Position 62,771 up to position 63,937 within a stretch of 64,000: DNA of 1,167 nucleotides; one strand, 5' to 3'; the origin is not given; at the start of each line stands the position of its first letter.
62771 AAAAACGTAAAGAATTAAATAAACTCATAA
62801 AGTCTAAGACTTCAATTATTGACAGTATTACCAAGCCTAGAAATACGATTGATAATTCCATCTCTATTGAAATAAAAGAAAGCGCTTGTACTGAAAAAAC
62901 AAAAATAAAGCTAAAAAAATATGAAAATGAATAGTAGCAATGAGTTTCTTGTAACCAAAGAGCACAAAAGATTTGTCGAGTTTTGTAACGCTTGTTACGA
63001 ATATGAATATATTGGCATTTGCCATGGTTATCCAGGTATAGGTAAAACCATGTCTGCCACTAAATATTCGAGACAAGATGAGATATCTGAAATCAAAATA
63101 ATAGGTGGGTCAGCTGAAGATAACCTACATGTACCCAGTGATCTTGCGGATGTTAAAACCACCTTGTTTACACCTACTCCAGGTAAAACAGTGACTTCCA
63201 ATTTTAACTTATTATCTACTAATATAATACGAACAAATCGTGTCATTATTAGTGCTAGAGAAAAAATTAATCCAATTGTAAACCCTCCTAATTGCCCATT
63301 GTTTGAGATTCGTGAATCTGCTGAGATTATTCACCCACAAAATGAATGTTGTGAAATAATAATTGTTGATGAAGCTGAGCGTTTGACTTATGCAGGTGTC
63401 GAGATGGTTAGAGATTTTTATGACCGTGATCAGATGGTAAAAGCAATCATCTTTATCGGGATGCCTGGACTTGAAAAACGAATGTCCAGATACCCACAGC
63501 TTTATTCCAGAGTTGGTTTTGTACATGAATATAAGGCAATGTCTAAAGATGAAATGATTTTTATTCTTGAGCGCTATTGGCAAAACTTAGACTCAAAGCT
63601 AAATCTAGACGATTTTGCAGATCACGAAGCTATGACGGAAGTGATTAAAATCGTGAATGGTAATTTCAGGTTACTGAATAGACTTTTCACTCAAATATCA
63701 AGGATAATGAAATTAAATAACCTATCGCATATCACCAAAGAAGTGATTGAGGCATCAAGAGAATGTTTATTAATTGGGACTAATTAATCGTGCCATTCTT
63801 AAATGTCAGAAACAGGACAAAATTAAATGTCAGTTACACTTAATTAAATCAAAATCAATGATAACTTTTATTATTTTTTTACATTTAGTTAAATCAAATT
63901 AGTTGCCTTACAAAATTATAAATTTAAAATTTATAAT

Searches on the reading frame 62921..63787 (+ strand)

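Call 50: search_protein_families(library=pfam, proteins=[window:62921-63787:+], max_evalue=0.001)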
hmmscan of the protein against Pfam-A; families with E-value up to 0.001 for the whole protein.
window:62921-63787:+ (288 aa): 1 family
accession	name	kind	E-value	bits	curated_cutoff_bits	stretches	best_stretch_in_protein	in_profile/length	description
PF13401.12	AAA_22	-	1.7e-10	41.7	27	1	28-188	4-130/130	AAA domain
